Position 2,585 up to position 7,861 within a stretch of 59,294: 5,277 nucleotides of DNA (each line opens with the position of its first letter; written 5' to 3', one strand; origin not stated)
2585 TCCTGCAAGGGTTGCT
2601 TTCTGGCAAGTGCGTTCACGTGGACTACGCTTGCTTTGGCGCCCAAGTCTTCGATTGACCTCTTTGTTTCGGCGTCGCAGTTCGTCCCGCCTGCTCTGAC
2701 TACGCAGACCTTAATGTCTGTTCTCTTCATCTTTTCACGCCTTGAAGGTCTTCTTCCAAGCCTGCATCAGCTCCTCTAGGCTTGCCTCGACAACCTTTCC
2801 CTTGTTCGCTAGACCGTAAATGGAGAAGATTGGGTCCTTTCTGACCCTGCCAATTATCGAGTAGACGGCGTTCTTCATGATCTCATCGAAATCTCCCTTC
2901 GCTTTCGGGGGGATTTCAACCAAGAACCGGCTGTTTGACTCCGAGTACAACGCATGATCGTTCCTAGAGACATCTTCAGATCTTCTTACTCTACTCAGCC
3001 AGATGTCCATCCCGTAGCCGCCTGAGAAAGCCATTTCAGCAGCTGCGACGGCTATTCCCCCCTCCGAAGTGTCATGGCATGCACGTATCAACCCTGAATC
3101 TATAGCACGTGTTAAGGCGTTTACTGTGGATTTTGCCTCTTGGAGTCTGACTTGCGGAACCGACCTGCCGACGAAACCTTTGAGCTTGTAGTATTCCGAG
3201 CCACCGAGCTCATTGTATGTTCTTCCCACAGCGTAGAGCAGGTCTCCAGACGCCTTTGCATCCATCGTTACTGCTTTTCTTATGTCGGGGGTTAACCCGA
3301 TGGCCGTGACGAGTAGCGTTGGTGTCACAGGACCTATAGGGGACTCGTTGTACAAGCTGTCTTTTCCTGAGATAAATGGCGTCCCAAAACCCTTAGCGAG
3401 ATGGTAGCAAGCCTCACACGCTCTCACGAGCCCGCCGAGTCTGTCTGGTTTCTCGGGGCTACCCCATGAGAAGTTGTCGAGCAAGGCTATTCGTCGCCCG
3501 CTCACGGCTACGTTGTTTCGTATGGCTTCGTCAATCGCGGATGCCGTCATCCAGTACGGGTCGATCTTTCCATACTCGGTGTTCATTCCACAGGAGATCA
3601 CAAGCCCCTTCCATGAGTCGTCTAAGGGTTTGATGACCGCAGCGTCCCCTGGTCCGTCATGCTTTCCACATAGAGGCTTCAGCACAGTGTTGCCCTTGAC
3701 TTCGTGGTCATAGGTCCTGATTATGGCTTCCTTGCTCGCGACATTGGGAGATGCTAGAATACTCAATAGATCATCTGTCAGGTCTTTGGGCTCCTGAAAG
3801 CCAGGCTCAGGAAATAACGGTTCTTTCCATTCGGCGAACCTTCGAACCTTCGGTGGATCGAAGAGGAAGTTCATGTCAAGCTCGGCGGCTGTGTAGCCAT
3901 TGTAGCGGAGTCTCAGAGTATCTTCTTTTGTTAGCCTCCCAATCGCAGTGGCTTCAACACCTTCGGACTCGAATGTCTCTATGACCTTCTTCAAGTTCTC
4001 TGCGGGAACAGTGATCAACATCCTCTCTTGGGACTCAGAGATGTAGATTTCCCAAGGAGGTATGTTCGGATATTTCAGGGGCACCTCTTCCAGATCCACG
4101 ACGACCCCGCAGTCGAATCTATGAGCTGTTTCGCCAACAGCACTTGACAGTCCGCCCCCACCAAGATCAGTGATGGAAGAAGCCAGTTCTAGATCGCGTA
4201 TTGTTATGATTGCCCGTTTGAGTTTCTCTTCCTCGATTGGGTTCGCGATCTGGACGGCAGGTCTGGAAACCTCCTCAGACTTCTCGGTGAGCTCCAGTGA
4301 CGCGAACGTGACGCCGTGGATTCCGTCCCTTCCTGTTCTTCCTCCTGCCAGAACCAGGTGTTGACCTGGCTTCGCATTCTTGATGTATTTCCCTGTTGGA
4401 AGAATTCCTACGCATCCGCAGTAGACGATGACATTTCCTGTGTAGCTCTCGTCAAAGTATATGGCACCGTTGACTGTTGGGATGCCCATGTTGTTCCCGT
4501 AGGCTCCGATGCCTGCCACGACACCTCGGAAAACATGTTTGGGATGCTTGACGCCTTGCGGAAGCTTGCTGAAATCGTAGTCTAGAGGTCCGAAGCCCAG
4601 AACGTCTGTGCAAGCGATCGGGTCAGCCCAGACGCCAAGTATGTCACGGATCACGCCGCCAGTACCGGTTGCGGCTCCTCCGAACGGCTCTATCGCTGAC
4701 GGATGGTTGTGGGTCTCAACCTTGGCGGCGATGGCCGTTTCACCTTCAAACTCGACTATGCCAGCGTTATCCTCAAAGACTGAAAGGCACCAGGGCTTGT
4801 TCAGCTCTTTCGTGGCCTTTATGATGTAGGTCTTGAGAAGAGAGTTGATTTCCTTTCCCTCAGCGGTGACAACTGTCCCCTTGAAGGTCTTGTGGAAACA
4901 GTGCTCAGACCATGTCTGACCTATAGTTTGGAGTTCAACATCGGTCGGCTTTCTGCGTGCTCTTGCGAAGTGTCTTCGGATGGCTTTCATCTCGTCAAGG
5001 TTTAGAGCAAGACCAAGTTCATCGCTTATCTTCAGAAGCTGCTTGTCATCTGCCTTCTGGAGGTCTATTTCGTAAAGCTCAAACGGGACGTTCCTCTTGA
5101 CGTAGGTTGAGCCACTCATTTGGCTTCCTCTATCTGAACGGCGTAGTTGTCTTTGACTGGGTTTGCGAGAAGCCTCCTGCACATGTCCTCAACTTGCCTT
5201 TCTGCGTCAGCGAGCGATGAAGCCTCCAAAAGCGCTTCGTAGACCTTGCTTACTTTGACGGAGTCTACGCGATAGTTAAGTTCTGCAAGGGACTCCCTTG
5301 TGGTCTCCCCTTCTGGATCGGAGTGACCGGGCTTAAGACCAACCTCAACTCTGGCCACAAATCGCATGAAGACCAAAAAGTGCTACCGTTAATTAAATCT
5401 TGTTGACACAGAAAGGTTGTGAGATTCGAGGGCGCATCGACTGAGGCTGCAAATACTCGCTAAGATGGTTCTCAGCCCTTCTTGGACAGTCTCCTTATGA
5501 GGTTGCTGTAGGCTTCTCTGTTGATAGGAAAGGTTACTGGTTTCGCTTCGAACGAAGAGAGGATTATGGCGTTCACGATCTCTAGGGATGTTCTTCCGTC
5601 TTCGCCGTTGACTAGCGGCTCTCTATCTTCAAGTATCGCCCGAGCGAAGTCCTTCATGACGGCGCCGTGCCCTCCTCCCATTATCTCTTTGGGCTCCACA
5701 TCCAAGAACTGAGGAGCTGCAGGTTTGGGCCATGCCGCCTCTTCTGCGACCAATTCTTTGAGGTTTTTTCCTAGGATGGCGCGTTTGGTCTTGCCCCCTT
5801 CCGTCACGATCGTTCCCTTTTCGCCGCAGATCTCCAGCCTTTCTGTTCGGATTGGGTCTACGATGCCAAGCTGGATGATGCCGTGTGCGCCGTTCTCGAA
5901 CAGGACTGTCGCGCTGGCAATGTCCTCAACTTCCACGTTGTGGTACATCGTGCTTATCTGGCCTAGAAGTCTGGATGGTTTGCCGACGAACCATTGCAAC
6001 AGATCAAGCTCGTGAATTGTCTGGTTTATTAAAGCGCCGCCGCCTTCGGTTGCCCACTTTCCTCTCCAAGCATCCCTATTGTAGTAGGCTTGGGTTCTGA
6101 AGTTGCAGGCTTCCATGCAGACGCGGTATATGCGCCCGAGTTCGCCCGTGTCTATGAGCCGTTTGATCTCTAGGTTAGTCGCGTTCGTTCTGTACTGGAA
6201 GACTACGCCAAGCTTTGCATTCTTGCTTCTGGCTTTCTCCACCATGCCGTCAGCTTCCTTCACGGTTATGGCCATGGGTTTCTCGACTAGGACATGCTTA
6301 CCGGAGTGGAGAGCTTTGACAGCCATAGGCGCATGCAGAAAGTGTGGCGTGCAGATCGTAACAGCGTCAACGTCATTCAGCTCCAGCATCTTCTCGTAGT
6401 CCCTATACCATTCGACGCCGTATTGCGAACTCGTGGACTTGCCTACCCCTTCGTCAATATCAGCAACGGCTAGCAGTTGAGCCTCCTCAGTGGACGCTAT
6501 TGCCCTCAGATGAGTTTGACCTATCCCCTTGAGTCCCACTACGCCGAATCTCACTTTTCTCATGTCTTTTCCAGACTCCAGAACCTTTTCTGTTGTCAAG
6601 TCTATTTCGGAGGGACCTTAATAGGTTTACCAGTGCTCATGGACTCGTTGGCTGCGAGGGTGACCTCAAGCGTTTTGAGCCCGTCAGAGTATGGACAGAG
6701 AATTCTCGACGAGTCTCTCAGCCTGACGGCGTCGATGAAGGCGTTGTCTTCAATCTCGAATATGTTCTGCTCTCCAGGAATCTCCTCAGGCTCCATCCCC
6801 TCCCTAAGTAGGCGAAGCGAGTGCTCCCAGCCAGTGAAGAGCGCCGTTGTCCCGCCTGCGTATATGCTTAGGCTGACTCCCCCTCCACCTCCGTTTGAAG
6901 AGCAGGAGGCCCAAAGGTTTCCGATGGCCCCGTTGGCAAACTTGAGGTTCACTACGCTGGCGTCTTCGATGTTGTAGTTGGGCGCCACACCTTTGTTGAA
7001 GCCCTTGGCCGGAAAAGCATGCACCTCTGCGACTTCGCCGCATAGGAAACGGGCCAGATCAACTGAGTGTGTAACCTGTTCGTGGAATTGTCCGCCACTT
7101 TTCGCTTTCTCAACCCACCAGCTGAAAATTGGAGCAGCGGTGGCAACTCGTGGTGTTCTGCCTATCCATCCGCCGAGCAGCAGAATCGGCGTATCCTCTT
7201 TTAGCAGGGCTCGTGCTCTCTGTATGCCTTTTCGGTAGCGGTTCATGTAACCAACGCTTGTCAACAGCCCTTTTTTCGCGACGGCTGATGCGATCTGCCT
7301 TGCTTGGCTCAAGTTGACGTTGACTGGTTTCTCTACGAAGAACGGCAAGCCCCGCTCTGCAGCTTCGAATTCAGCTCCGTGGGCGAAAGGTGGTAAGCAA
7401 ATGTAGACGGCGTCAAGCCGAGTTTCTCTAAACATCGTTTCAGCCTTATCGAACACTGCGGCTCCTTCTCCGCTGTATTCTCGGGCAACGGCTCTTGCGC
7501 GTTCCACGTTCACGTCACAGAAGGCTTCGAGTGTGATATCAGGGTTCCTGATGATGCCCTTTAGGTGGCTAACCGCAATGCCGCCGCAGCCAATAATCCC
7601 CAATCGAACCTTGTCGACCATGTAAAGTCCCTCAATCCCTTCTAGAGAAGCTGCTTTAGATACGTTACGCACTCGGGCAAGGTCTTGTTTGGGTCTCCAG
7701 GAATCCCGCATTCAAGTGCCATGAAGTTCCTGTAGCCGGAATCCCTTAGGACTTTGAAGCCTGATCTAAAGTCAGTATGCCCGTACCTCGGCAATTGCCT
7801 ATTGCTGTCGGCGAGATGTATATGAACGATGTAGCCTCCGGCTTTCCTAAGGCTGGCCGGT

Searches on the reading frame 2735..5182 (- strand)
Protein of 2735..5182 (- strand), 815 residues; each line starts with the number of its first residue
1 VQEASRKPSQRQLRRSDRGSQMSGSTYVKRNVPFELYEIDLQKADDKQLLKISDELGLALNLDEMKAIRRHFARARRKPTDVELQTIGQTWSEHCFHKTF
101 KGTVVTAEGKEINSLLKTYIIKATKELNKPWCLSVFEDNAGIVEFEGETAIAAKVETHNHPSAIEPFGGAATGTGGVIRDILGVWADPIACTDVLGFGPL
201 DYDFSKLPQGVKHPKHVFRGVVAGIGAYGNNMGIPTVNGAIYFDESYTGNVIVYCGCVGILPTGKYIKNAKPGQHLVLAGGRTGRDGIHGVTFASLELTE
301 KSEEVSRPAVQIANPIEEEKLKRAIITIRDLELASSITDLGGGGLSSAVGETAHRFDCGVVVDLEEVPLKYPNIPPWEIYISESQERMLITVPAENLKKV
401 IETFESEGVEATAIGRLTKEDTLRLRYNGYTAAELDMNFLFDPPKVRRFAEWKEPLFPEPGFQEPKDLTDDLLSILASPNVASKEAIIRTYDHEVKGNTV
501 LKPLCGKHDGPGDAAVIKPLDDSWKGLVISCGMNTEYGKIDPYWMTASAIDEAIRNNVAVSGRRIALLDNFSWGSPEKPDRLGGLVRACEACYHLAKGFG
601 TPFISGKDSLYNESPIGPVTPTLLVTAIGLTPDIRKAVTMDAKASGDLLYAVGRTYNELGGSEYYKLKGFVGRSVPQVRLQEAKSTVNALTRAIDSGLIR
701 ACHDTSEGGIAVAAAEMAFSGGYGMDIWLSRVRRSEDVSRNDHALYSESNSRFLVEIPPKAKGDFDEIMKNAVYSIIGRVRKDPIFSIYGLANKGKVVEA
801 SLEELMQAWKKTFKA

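Call 84: search_protein_families(library=pfam, proteins=[window:2735-5182:-], max_evalue=0.001)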
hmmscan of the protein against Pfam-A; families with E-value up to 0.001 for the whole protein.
window:2735-5182:- (815 aa): 3 families
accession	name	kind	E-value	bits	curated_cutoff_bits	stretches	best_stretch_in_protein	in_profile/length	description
PF02769.27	AIRS_C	-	1.4e-50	171.9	23.1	2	271-427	1-155/156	AIR synthase related protein, C-terminal domain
PF00586.29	AIRS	-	3.7e-31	108.3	24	2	138-260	2-111/112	AIR synthase related protein, N-terminal domain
PF18072.6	FGAR-AT_linker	-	6.8e-18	65.4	26.6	1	50-98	2-50/50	Formylglycinamide ribonucleotide amidotransferase linker domain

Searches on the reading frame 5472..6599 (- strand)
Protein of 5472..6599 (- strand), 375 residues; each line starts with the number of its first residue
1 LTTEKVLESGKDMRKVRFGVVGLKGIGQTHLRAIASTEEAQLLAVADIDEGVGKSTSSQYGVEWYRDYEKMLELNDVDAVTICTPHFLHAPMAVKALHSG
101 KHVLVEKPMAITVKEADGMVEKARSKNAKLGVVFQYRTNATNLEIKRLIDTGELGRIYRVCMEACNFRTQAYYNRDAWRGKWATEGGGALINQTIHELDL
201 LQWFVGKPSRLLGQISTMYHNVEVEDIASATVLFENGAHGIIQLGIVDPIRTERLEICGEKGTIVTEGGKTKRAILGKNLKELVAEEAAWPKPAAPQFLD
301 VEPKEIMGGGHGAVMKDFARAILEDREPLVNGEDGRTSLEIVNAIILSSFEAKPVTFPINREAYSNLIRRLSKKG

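Call 84: search_protein_families(library=pfam, proteins=[window:5472-6599:-], max_evalue=0.001)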
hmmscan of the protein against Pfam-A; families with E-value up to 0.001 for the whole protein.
window:5472-6599:- (375 aa): 3 families
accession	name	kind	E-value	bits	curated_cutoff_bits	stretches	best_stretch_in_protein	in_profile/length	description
PF22725.1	GFO_IDH_MocA_C3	-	6.3e-30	104.2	27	1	144-265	3-124/124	GFO/IDH/MocA C-terminal domain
PF01408.29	GFO_IDH_MocA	-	3.4e-28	99.2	24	1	16-132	1-118/120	Oxidoreductase family, NAD-binding Rossmann fold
PF02894.22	GFO_IDH_MocA_C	-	4.4e-25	89.2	22.9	1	146-356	1-217/218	Oxidoreductase family, C-terminal alpha/beta domain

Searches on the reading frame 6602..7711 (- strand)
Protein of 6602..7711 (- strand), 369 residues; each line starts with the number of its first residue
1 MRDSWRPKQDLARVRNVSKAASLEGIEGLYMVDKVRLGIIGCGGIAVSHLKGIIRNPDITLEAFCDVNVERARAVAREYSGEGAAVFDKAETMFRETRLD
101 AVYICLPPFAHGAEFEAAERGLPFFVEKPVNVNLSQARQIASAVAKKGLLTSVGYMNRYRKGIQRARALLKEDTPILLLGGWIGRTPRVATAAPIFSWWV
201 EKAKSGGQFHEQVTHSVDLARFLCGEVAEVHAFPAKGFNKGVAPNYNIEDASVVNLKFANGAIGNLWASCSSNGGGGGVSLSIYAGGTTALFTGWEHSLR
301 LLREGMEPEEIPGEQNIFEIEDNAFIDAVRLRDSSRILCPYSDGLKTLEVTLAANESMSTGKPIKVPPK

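Call 84: search_protein_families(library=pfam, proteins=[window:6602-7711:-], max_evalue=0.001)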
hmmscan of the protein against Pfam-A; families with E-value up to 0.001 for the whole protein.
window:6602-7711:- (369 aa): 4 families
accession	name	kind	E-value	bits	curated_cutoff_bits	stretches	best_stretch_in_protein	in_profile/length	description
PF01408.29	GFO_IDH_MocA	-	1e-18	68.6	24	1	36-155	2-120/120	Oxidoreductase family, NAD-binding Rossmann fold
PF22725.1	GFO_IDH_MocA_C3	-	2.5e-15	57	27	1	196-281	33-114/124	GFO/IDH/MocA C-terminal domain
PF02894.22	GFO_IDH_MocA_C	-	3.2e-13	50.4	22.9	1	195-366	29-218/218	Oxidoreductase family, C-terminal alpha/beta domain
PF08635.15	ox_reductase_C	-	1.1e-05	25.5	22.5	1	159-228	2-68/142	Putative oxidoreductase C terminal domain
